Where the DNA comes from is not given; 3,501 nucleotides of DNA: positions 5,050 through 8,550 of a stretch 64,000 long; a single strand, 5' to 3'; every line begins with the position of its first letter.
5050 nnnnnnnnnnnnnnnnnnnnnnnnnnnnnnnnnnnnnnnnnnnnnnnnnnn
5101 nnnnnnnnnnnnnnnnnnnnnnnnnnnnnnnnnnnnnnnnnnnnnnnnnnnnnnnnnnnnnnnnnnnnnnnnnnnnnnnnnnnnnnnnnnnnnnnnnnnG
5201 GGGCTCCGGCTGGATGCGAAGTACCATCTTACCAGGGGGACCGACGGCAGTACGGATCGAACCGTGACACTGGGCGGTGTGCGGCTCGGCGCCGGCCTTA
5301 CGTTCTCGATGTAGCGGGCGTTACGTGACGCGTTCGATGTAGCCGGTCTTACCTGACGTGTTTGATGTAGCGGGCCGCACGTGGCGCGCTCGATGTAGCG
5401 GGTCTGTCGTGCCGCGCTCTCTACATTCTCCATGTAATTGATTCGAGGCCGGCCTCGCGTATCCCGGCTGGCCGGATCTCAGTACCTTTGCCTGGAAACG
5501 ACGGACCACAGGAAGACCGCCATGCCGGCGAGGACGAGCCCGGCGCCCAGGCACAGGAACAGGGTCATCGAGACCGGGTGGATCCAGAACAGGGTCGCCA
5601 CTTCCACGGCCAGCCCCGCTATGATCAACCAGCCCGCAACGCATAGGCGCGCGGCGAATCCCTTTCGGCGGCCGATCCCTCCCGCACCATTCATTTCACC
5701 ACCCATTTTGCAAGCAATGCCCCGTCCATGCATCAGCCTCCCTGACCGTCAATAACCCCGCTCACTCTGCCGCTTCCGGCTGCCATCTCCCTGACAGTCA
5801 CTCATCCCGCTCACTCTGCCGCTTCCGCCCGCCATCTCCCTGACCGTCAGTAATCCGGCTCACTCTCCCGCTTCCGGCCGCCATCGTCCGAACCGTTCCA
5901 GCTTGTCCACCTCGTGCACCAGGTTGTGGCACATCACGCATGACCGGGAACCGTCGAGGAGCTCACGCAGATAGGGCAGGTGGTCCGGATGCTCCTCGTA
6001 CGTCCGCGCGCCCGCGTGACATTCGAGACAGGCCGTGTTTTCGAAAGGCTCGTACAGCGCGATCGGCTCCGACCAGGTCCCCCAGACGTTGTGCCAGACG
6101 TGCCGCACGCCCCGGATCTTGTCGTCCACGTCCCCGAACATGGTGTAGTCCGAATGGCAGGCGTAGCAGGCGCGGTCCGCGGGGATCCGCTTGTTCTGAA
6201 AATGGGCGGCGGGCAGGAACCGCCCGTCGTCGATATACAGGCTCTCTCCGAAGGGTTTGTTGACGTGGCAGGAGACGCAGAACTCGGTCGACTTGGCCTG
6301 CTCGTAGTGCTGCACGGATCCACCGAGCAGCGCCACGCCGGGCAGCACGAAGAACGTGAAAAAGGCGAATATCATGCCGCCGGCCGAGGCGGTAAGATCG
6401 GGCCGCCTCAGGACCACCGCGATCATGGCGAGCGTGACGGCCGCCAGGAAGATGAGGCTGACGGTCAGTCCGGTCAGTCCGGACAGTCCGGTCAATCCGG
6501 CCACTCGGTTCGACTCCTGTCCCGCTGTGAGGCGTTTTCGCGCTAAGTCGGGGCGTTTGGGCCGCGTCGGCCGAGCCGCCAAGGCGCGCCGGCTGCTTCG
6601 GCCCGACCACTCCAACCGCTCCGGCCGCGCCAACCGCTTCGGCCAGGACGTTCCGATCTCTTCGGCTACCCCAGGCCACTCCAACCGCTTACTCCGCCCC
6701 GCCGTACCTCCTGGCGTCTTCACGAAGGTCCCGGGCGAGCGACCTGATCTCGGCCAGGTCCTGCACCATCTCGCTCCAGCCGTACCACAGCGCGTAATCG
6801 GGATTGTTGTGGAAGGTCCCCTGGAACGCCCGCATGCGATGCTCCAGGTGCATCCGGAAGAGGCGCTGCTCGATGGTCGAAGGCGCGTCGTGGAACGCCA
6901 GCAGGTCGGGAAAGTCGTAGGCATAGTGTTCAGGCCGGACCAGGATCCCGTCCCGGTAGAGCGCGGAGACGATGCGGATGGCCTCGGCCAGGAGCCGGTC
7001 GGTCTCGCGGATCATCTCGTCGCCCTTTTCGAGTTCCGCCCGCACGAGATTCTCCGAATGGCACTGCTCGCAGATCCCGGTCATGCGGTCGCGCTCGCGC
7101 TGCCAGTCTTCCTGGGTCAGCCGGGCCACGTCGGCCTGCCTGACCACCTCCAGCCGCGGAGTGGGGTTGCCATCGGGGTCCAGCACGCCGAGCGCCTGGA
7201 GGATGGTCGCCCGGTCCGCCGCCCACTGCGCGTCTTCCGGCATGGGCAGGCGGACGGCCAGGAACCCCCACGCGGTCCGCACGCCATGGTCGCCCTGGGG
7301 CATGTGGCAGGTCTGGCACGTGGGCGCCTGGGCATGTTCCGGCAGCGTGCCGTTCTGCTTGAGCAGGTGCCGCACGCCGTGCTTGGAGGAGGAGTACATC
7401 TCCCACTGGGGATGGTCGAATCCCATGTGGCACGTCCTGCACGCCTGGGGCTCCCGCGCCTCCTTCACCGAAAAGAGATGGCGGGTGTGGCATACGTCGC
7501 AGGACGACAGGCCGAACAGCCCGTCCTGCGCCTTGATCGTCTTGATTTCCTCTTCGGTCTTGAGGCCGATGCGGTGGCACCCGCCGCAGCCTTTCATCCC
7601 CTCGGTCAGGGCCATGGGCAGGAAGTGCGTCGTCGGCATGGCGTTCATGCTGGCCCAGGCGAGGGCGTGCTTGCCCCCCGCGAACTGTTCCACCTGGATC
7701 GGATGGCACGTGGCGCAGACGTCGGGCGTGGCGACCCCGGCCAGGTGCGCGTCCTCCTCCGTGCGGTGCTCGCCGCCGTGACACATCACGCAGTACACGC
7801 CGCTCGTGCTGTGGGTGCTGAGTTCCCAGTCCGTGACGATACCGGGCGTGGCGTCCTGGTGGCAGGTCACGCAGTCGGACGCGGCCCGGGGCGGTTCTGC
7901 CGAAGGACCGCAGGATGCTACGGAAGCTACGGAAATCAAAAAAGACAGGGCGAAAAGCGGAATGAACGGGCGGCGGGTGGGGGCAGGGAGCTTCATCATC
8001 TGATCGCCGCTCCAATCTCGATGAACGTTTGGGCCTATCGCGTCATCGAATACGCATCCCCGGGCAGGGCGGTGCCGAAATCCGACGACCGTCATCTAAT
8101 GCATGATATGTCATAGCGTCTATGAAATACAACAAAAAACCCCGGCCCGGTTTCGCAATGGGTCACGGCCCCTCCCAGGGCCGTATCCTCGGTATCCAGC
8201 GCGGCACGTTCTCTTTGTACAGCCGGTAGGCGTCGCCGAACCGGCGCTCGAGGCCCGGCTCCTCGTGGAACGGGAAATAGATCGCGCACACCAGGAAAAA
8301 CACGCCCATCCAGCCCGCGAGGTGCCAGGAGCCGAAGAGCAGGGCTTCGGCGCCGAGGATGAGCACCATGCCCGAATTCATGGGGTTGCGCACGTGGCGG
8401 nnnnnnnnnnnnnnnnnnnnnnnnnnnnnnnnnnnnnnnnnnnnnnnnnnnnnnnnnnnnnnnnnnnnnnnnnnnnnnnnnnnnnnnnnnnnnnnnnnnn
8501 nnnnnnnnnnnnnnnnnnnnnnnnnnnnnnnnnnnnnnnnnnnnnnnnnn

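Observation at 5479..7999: Octaheme HAO-family cytochrome plus NapC/NrfH-type quinol dehydrogenase plus small membrane protein: candidate quinol-linked N-oxide/hydroxylamine module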

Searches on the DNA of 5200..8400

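Call 70: search_rna_families(source=window, start=5200, end=8400, threshold=evalue, max_evalue=1)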
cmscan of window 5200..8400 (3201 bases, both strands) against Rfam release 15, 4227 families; matches with E-value up to 1: 0.
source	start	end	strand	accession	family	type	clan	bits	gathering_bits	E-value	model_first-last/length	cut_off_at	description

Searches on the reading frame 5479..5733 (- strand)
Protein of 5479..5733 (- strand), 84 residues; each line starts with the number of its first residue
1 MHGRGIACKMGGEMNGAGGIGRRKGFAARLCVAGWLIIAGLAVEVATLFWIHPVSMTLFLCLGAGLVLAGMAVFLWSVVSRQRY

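Call 4: search_protein_families(library=pfam, proteins=[window:5479-5733:-], max_evalue=0.1)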
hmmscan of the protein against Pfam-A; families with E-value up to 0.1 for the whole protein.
window:5479-5733:- (84 aa): 1 family
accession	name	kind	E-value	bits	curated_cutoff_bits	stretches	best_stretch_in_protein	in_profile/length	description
PF11023.14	DUF2614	-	0.016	15.8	21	1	33-77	13-58/111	Zinc-ribbon containing domain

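Call 5: search_protein_families(library=ncbifam, proteins=[window:5479-5733:-], max_evalue=0.1)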
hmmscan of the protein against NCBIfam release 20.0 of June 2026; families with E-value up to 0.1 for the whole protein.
window:5479-5733:- (84 aa): 2 families
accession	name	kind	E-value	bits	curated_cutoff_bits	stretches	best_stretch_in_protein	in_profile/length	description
NF002796.0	PRK02935.1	equivalog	0.0068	16.3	108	1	32-77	15-61/118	hypothetical protein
NF009223.0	PRK12573.1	subfamily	0.055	13.6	152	1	25-74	37-84/140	Na(+)/H(+) antiporter subunit B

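Call 74: find_homologous_proteins(query=A4, max_evalue=0.001)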
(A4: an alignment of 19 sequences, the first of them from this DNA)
Query A4 (19 sequences) (71 aa, profile of the alignment): 449 proteins with E <= 0.001 among 8000 candidates; the best 120 are listed.
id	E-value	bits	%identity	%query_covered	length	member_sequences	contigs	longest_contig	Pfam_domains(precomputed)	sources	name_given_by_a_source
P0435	1.4e-28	116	63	87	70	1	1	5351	-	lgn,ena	-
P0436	7.4e-28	114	59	99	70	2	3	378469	-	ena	-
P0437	2.3e-27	112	59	96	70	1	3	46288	-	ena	-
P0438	3.7e-27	112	57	82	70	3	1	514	-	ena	-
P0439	3.0e-26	109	73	99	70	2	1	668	-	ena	-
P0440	9.9e-26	107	77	87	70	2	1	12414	-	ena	-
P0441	1.0e-25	107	79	94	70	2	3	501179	-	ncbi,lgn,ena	-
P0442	2.2e-25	106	78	94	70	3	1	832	-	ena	-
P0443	3.0e-25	105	74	99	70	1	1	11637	-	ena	-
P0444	3.2e-25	105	79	94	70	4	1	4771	-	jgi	-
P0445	3.9e-25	105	78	96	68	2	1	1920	-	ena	-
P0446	6.7e-25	104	85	83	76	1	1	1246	-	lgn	-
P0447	7.8e-25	104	73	94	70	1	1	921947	-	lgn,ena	-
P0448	1.3e-24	103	94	100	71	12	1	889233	-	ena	-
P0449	1.4e-24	103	81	99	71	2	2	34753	-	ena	-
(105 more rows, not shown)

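Call 88: find_encoding_contigs(protein=P0448, flank=4000, max_places=3)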
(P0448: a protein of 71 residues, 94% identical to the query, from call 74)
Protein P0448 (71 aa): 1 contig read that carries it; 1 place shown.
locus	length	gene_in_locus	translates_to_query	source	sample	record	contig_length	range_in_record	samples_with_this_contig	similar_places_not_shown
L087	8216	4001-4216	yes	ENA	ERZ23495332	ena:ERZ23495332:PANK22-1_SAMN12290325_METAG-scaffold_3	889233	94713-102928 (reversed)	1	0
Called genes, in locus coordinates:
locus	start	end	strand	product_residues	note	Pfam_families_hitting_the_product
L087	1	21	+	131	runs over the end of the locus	PF01850:PIN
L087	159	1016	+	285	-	PF10108:DNA_pol_B_exo2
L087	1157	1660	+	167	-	PF04191:PEMT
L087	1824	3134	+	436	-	PF14537:Cytochrom_c3_2 (faint), PF14522:Cytochrome_C7 (faint), PF13447:Multi-haem_cyto, PF13435:Cytochrome_C554, PF13447:Multi-haem_cyto (weak)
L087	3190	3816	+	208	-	PF03264:Cytochrom_NNT, PF14522:Cytochrome_C7 (faint)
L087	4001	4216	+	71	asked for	-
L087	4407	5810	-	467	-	PF18780:HNH_repeat (faint), PF07719:TPR_2 (faint)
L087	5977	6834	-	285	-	PF01022:HTH_5 (weak), PF12840:HTH_20, PF13412:HTH_24 (weak)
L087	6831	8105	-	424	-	PF01637:ATPase_2 (weak), PF13173:AAA_14, PF13401:AAA_22 (faint), PF13635:DUF4143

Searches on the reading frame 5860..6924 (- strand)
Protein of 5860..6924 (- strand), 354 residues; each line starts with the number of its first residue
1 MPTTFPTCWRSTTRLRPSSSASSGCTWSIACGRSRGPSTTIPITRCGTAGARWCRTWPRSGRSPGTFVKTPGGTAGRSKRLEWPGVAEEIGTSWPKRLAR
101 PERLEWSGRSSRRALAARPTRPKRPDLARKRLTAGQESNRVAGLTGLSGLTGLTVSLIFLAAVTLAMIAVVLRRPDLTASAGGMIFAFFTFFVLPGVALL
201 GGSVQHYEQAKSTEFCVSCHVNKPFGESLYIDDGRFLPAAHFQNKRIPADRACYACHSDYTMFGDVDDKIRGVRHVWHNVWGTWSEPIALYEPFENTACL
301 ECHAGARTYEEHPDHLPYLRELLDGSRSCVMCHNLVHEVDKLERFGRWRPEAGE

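Call 4: search_protein_families(library=pfam, proteins=[window:5860-6924:-], max_evalue=0.1)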
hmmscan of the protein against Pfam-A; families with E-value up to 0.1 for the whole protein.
window:5860-6924:- (354 aa): 5 families
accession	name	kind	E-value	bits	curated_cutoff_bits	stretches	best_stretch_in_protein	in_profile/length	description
PF03264.19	Cytochrom_NNT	-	5.9e-10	39.6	24.1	1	185-337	8-169/174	NapC/NirT cytochrome c family, N-terminal region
PF14522.11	Cytochrome_C7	-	1.4e-07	31.7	24.8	2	205-264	4-55/67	Cytochrome c7 and related cytochrome c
PF14537.11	Cytochrom_c3_2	-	0.00057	20.7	25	1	293-335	23-66/79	Cytochrome c3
PF22113.1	Mtrc-MtrF_II-IV_dom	-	0.00057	19.9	30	1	209-308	77-168/176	Outer membrane cytochrome MtrC/MtrF-like, domains II/IV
PF09699.15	Paired_CXXCH_1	-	0.013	15.6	20.6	0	209-223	25-39/41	Doubled CXXCH motif (Paired_CXXCH_1)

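Call 5: search_protein_families(library=ncbifam, proteins=[window:5860-6924:-], max_evalue=0.1)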
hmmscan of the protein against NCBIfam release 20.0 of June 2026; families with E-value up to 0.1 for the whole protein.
window:5860-6924:- (354 aa): 12 families
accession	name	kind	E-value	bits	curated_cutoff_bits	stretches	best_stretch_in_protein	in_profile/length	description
TIGR03153.1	cytochr_NrfH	equivalog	3.6e-08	33.6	134.2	1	192-336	7-136/138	cytochrome c nitrite reductase small subunit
TIGR02161.1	napC_nirT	subfamily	4.3e-07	30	310.6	1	168-284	5-109/185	periplasmic nitrate (or nitrite) reductase c-type cytochrome, NapC/NirT family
TIGR02162.1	torC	equivalog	7e-07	28.8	478.2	1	193-287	24-111/387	pentaheme c-type cytochrome TorC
NF007906.0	PRK10617.1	equivalog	3.5e-05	23.7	349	1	194-287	35-121/200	cytochrome c-type protein NapC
NF011606.0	PRK15032.1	equivalog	8.5e-05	21.8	455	1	185-280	17-104/390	pentaheme c-type cytochrome TorC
TIGR03508.1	decahem_SO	subfamily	0.00066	19.2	192.2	1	248-338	165-253/258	DmsE family decaheme c-type cytochrome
TIGR03507.1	decahem_SO1788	subfamily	0.0031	16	209.3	1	215-322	245-321/672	OmcA/MtrC family decaheme c-type cytochrome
TIGR04257.1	nanowire_3heme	domain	0.011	15.9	40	0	296-334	23-59/75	c(7)-type cytochrome triheme domain-containing protein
TIGR01905.1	paired_CXXCH_1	subfamily_domain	0.016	15.1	25.2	0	293-334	3-37/41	doubled CXXCH domain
NF041028.1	decahem_GSU2203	exception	0.018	14.3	325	1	204-337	58-185/317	GSU2203 family decaheme c-type cytochrome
NF008659.0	PRK11659.1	equivalog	0.09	12.5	184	0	207-344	40-153/188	cytochrome c nitrite reductase pentaheme subunit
TIGR03146.1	cyt_nit_nrfB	equivalog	0.099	12.9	166.6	0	212-345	10-128/145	cytochrome c nitrite reductase pentaheme subunit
